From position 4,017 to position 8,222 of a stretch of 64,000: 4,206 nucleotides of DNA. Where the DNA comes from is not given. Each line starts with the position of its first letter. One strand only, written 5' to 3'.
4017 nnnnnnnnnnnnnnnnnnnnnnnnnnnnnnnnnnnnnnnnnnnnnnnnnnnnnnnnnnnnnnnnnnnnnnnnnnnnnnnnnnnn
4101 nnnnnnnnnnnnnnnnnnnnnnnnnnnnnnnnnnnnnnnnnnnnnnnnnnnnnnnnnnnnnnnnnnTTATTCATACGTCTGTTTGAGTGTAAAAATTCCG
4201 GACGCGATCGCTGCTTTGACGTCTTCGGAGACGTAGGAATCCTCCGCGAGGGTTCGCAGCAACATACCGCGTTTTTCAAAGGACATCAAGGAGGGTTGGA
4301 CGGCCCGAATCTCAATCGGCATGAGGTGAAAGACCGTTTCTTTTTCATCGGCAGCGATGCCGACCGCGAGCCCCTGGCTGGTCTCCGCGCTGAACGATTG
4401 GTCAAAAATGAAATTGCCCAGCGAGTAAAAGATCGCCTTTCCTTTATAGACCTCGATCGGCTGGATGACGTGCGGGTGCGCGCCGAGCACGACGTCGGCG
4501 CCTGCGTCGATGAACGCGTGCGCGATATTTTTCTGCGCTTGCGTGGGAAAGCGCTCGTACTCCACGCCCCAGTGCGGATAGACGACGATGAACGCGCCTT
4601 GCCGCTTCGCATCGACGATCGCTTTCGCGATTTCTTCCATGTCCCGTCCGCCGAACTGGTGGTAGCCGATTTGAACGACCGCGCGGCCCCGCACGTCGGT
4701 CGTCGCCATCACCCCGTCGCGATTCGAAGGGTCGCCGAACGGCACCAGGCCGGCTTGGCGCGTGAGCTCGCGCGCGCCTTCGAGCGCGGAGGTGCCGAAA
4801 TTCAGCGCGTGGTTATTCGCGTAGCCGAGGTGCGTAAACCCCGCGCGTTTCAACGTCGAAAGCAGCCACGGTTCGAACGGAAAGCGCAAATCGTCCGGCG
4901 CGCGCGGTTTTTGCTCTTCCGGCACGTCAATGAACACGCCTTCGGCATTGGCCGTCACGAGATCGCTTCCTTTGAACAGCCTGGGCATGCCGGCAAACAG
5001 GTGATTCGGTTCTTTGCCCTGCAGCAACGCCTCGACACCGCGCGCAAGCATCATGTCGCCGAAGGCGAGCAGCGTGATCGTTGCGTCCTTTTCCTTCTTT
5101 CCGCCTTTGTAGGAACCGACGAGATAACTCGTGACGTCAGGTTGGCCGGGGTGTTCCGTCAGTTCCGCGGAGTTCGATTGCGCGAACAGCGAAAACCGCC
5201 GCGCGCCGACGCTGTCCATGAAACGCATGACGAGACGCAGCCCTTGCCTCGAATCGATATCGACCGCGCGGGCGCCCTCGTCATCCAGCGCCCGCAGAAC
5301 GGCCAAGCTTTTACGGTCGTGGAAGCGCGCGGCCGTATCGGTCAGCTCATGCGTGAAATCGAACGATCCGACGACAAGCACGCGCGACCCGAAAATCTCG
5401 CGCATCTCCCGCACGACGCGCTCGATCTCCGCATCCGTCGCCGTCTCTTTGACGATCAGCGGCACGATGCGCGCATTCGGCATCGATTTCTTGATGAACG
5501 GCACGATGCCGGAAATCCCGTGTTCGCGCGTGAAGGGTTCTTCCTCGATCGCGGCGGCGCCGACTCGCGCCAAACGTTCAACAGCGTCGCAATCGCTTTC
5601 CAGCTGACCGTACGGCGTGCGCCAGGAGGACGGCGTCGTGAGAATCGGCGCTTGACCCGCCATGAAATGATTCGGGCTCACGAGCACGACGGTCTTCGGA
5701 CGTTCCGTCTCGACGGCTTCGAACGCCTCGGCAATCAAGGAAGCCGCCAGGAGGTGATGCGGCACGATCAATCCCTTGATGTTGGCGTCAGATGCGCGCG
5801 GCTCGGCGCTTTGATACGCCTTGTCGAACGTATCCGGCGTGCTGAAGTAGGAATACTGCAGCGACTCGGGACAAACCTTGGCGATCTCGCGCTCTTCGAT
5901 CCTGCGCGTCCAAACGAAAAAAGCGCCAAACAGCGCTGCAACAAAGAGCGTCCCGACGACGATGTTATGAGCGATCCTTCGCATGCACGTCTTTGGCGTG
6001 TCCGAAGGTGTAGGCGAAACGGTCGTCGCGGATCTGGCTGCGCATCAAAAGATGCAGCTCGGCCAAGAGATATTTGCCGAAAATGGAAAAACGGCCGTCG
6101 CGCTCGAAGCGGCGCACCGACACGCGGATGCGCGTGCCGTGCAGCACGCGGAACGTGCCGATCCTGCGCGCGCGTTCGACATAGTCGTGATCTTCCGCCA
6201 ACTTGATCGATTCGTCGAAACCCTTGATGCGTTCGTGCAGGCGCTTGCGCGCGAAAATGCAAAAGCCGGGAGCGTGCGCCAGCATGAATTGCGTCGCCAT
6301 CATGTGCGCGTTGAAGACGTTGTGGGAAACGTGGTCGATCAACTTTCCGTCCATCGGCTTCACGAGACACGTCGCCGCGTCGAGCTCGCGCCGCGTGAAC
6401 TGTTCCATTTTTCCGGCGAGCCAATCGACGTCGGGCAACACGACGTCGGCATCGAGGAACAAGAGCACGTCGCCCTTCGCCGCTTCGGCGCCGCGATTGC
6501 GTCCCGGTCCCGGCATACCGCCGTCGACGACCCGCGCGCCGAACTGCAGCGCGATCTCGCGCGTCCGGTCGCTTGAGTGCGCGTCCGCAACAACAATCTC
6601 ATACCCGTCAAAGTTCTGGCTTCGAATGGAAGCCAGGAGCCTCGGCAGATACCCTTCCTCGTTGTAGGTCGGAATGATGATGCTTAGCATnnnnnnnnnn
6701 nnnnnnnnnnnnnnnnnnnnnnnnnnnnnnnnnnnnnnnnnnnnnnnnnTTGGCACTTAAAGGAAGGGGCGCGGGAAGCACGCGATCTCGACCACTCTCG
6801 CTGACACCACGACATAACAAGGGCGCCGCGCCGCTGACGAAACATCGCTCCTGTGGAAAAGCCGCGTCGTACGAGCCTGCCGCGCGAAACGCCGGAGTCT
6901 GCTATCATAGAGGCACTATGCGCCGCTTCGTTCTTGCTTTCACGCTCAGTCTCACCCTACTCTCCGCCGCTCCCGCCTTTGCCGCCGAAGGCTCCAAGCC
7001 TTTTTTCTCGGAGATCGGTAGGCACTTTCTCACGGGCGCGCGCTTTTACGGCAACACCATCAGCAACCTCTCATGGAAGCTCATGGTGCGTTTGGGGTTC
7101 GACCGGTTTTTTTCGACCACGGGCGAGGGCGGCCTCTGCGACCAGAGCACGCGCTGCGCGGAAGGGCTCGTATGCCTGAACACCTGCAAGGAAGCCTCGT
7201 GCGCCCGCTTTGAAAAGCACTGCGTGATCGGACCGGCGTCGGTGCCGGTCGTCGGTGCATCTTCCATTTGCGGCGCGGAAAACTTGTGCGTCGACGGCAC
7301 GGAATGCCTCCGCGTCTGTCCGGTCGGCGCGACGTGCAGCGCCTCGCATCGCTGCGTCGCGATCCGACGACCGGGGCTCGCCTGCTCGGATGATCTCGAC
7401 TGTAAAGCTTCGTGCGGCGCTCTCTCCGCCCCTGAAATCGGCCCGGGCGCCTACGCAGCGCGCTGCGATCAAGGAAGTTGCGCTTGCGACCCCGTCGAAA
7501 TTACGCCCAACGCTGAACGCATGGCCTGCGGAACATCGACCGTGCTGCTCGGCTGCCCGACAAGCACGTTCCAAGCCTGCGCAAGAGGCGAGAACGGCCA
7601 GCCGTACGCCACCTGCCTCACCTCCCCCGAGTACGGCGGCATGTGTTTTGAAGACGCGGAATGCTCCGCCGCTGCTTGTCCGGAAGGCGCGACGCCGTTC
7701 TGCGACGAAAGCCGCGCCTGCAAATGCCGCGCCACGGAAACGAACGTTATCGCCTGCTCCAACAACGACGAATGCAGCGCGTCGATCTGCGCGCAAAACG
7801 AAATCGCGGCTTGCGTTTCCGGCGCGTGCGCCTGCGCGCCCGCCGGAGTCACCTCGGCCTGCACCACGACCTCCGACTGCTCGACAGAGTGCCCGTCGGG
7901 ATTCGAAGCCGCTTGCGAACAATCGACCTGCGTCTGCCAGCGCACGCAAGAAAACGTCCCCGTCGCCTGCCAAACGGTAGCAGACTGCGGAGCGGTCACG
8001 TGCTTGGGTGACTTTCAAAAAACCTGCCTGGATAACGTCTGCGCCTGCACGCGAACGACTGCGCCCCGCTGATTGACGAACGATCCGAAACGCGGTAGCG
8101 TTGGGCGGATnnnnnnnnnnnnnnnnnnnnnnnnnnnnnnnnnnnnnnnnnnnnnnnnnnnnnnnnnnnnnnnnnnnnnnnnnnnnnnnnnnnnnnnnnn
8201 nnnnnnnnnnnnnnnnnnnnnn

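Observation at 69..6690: Unusual envelope operon: GT2, Memo-like/CapA fusion, secreted protein, Rieske ferredoxin, acyltransferase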

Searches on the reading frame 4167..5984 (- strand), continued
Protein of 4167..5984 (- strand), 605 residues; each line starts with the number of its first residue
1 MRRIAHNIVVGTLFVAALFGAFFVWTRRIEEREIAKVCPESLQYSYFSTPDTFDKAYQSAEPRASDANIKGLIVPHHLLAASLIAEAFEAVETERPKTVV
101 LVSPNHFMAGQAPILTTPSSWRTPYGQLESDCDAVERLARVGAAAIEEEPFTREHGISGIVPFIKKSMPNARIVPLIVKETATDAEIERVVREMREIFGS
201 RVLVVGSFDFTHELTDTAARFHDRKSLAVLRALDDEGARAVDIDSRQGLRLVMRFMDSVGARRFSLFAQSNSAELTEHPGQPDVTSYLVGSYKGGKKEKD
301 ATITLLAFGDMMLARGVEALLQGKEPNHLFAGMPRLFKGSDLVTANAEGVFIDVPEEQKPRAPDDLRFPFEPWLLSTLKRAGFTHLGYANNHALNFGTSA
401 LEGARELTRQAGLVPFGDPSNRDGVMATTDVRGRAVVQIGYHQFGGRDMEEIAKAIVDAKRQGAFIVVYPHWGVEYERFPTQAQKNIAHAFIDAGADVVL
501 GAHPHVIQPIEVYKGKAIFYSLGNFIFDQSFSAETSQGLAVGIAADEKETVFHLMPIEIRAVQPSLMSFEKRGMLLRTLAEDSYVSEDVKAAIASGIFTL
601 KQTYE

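Call 78: search_protein_families(library=pfam, proteins=[L039:5826-9716:+, L039:2316-5786:+, L022:2-1597:+, L024:409-1821:+, L026:8475-9677:+, L026:6556-8472:+, L026:11701-13197:+, L019:1968-3131:+, L035:2552-3661:+], max_evalue=0.001)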
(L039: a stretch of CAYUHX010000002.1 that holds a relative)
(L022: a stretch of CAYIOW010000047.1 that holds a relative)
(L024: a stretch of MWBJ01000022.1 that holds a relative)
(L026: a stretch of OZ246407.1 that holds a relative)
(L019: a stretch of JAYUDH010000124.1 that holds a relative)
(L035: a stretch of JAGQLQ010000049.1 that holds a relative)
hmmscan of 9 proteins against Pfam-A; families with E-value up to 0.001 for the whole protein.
L039:5826-9716:+ (1297 aa): 5 families
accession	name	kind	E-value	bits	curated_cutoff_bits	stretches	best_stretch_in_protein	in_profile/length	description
PF04997.17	RNA_pol_Rpb1_1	-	8.2e-75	252.5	39.7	1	9-402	3-312/312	RNA polymerase Rpb1, domain 1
PF04998.22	RNA_pol_Rpb1_5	-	4.1e-61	207.2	28.5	1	806-1213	1-258/267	RNA polymerase Rpb1, domain 5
PF00623.25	RNA_pol_Rpb1_2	-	3e-40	138.6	25.3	2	470-545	90-165/166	RNA polymerase Rpb1, domain 2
PF04983.23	RNA_pol_Rpb1_3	-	2.5e-26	93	28.9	1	549-698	1-161/162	RNA polymerase Rpb1, domain 3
PF05000.22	RNA_pol_Rpb1_4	-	2.9e-09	37.2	24.8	1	731-803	4-106/107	RNA polymerase Rpb1, domain 4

L039:2316-5786:+ (1157 aa): 6 families
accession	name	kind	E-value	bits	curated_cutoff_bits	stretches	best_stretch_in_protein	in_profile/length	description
PF00562.33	RNA_pol_Rpb2_6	-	2.6e-127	425.4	23.4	1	667-1052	2-373/373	RNA polymerase Rpb2, domain 6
PF04565.21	RNA_pol_Rpb2_3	-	8e-28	96.8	21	1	416-484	1-68/68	RNA polymerase Rpb2, domain 3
PF04560.25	RNA_pol_Rpb2_7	-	3e-27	95.3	32.1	1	1054-1129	1-86/87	RNA polymerase Rpb2, domain 7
PF04563.20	RNA_pol_Rpb2_1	-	1e-20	74.6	28.2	1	50-403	2-203/203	RNA polymerase beta subunit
PF04561.19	RNA_pol_Rpb2_2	-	8.2e-20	71.7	21.7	1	176-357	16-190/190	RNA polymerase Rpb2, domain 2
PF10385.14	RNA_pol_Rpb2_45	-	1.2e-12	48.2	28.2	1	544-603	5-64/66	RNA polymerase beta subunit external 1 domain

L022:2-1597:+ (532 aa): 0 families

L024:409-1821:+ (471 aa): 3 families
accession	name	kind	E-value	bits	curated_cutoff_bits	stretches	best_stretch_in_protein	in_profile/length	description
PF00152.25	tRNA-synt_2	-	7.8e-114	380.3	25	1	119-441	1-307/308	tRNA synthetases class II (D, K and N)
PF01336.31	tRNA_anti-codon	-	8.9e-19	67.7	27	1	19-101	3-75/75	OB-fold nucleic acid binding domain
PF01409.25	tRNA-synt_2d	-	0.00072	19.6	19.8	0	209-272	103-169/246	tRNA synthetases class II core domain (F)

L026:8475-9677:+ (401 aa): 1 family
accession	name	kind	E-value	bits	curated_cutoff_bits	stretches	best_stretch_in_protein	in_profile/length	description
PF00395.25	SLH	-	1.9e-32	111.4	20.8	3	346-386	2-44/44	S-layer homology domain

L026:6556-8472:+ (639 aa): 7 families
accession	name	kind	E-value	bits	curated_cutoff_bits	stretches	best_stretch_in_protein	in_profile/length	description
PF04932.20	Wzy_C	-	2.4e-21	76.5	31.7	1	214-366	2-149/149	O-Antigen ligase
PF13428.12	TPR_14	-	3.3e-05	24.6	23.5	0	561-590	4-33/44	Tetratricopeptide repeat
PF25756.1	TPR_INTS8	-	3.4e-05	23.2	27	1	549-581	318-350/488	INTS8, TPR repeats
PF14559.12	TPR_19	-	3.8e-05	24.4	25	1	537-590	4-57/68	Tetratricopeptide repeat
PF13432.12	TPR_16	-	9.3e-05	23.2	32.7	1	534-590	7-63/65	Tetratricopeptide repeat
PF20176.3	DUF6541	-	0.00037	19.3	29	1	181-280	238-338/646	Family of unknown function (DUF6541)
PF07719.23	TPR_2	-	0.00056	20.3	27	0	564-586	7-29/34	Tetratricopeptide repeat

L026:11701-13197:+ (499 aa): 1 family
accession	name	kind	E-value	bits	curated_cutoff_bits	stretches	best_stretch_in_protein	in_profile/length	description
PF00395.25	SLH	-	2.4e-27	95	20.8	2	96-139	1-44/44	S-layer homology domain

L019:1968-3131:+ (388 aa): 2 families
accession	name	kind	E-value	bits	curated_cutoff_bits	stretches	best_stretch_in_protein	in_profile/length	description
PF04055.27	Radical_SAM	-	1e-29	104.3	29.5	1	131-333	1-166/166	Radical SAM superfamily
PF00919.26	UPF0004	-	5.5e-21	74.8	27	1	7-88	2-82/98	Uncharacterized protein family UPF0004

L035:2552-3661:+ (370 aa): 3 families
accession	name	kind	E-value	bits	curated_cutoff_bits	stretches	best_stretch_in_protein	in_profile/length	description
PF00924.24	MS_channel_2nd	-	3.1e-18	66.1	20.2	1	196-262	2-67/68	Mechanosensitive ion channel, beta-domain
PF21082.3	MS_channel_3rd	-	7.2e-10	39.6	21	1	272-357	3-88/88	Mechanosensitive ion channel MscS, C-terminal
PF21088.3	MS_channel_1st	-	9.2e-09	35.6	23.1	1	154-194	2-42/42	Mechanosensitive ion channel, transmembrane helices 2/3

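Call 84: search_solved_structures(query=A2, max_evalue=0.001)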
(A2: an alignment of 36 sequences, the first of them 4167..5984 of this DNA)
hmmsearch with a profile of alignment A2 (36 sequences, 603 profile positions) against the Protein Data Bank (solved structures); distinct sequences matched with E-value up to 0.001: 6.
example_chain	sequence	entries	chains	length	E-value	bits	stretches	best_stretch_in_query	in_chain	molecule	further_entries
8gq9_A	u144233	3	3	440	5.1e-25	91.3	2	448-527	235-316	Poly-gamma-glutamate synthesis protein (Capsule biosynthesis protein)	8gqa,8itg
8gqb_A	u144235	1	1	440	2e-24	89.3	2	448-527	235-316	Poly-gamma-glutamate synthesis protein (Capsule biosynthesis protein)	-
8ith_A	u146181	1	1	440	3.7e-23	85.1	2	448-527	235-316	Poly-gamma-glutamate synthesis protein (Capsule biosynthesis protein)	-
7m8h_A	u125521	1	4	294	7.3e-09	37.9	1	64-242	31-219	Protein MEMO1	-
3bcz_A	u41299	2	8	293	7.8e-09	37.8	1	64-242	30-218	Protein MEMO1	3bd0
7kq8_A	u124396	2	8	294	7.8e-09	37.8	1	64-242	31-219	Protein MEMO1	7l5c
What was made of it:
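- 4167..5984 (-): Memo+PGA_cap fusion protein, 605 aa. It is one half of the conserved two-gene module. A profile of the family matches MslH at 5.1e-25 and MEMO1 at 7.3e-9 in the PDB (call 84).
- Closest known: MslH, lasso-peptide C-terminal Trp epimerase. Same: It is the best PDB match to the C-terminal half (profile E 5.1e-25, call 84).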

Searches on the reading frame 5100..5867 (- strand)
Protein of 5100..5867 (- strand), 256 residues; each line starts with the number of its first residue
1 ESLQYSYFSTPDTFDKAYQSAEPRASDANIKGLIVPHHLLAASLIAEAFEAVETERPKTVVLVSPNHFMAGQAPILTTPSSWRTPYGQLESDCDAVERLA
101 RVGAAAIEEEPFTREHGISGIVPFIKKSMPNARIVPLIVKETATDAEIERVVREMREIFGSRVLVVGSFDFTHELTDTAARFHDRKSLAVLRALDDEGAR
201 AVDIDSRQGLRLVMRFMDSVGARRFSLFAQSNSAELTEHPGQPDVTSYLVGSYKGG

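Call 38: search_solved_structures(query=window:5100-5867:-, max_evalue=10, show_alignments=3)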
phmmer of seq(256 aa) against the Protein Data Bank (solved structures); distinct sequences matched with E-value up to 10: 3.
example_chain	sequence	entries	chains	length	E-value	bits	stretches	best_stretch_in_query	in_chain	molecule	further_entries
7m8h_A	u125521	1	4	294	0.051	16.4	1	30-193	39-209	Protein MEMO1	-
3bcz_A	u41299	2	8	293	0.054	16.4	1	30-193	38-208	Protein MEMO1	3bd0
7kq8_A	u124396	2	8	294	0.054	16.4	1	30-193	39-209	Protein MEMO1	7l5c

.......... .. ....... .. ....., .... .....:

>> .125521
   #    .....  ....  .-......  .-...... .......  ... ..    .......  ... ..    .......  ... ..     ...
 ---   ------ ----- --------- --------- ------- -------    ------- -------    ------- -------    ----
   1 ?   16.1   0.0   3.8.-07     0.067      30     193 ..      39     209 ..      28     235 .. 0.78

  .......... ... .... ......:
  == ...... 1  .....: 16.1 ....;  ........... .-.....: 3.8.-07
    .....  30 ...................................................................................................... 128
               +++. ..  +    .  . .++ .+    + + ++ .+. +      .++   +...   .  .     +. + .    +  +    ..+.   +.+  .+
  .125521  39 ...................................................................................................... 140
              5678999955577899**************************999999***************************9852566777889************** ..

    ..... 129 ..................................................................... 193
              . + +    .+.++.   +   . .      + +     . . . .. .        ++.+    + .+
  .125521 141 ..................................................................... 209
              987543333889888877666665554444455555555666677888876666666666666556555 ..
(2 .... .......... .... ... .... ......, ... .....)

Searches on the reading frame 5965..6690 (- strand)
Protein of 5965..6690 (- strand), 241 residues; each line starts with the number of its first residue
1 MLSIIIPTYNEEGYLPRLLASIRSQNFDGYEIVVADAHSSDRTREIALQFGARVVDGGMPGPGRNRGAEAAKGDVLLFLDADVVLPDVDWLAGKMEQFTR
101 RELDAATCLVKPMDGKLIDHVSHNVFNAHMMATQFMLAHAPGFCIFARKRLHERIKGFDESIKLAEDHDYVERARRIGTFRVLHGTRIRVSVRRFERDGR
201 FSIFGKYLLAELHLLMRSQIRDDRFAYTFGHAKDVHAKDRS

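Call 3: search_protein_families(library=pfam, proteins=[window:5965-6690:-], max_evalue=0.01)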
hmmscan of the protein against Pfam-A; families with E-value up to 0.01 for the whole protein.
window:5965-6690:- (241 aa): 4 families
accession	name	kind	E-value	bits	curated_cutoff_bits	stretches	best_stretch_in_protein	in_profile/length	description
PF00535.33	Glycos_transf_2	-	4.8e-24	85.6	23.3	1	3-108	1-113/168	Glycosyl transferase family 2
PF13641.12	Glyco_tranf_2_3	-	3.6e-09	37.4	27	1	2-188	3-201/230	Glycosyltransferase like family 2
PF10111.15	Glyco_tranf_2_2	-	1.2e-07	32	27.3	1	3-173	1-198/276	Glycosyltransferase like family 2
PF13506.12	Glyco_transf_21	-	0.00083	19.3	21.7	1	66-180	24-143/174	Glycosyl transferase family 21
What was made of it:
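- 5965..6690 (-): GT2 glycosyltransferase, 241 aa, no hydrophobic segment. A clade-specific neighbour, not part of the conserved module. PF00535 (call 3).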

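Call 4: search_protein_families(library=ncbifam, proteins=[window:5965-6690:-], max_evalue=0.01)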
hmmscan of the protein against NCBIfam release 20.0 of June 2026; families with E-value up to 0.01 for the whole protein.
window:5965-6690:- (241 aa): 22 families
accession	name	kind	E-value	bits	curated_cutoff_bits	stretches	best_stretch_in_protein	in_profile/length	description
TIGR04283.1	glyco_like_mftF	equivalog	2.3e-31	109.1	182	1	2-208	1-202/221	TIGR04283 family arsenosugar biosynthesis glycosyltransferase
TIGR03965.1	mycofact_glyco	equivalog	2.7e-16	59.5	280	1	3-179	77-268/467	mycofactocin biosynthesis glycosyltransferase MftF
NF041875.1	EPS_EpsD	equivalog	3.5e-14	53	370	1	2-104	1-110/325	exopolysaccharide biosynthesis glycosyltransferase EpsD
NF007482.0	PRK10073.1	equivalog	3.3e-11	42.8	423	1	2-108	8-120/334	glycosyltransferase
NF050050.1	ProtGlycPglI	equivalog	7.4e-11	42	500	1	2-161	4-173/306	GalNAc(5)-diNAcBac-PP-undecaprenol beta-1,3-glucosyltransferase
NF010496.0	PRK13915.1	equivalog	2.2e-10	40.1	262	1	2-88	33-132/307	glucosyl-3-phosphoglycerate synthase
NF038302.1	EPS_HpsE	equivalog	1.4e-08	34.1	300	1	2-103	3-115/307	hormogonium polysaccharide biosynthesis glycosyltransferase HpsE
NF038299.1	EPS_HpsN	equivalog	1.4e-08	34.1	425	1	2-102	3-111/317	hormogonium polysaccharide biosynthesis glycosyltransferase HpsN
TIGR04182.1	glyco_TIGR04182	equivalog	1.9e-08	34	325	1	3-83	3-83/293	S-layer glycoprotein N-glycosyltransferase AglJ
NF047683.1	TeichurnBiosyTuaG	equivalog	5.7e-08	32.7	400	1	2-83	8-97/252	teichuronic acid biosynthesis protein TuaG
TIGR03937.1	PgaC_IcaA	equivalog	5.4e-06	25.6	422.3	1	2-95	47-150/407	poly-beta-1,6-N-acetyl-D-glucosamine synthase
NF045692.1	OglycostaseCruG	equivalog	6.1e-06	25.4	600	1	2-48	43-89/386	2'-O-glycosyltransferase CruG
NF041391.1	DPhHxTase_Halo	equivalog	1.5e-05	24.1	375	1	8-82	3-78/213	dolichyl-phosphate hexose transferase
TIGR03469.1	HpnB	hypoth_equivalog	1.9e-05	23.9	379.25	1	3-50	47-95/386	hopene-associated glycosyltransferase HpnB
NF053739.1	GlytfEpsEBac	equivalog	2.3e-05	23.5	450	1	2-54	3-55/265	glycosyltransferase EpsE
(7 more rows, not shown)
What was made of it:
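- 5965..6690 (-): TIGR04283 scores 109 bits, below its cut-off of 182 (call 4).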

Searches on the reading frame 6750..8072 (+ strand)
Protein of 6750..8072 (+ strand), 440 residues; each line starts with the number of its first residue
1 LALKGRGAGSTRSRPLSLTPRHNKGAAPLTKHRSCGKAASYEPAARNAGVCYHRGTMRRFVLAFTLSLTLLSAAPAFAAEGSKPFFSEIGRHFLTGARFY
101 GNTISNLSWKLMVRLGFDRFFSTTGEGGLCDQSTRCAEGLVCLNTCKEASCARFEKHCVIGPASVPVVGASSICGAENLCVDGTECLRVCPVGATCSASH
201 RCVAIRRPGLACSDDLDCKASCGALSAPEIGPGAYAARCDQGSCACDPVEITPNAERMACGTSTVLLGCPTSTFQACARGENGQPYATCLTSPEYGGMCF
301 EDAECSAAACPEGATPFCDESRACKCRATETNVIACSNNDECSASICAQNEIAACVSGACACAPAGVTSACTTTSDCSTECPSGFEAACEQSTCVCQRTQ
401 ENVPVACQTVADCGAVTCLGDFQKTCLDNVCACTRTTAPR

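Call 33: search_protein_families(library=pfam, proteins=[window:6750-8072:+], max_evalue=10)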
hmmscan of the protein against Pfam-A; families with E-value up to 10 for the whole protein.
window:6750-8072:+ (440 aa): 1 family
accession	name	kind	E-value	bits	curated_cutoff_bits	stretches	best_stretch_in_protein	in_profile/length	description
PF01683.23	EB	-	3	8.4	24.3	2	190-249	1-44/52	EB module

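Call 82: search_protein_families(library=pfam, proteins=[window:6915-8072:+], max_evalue=0.001)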
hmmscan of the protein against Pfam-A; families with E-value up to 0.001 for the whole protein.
window:6915-8072:+ (385 aa): 0 families
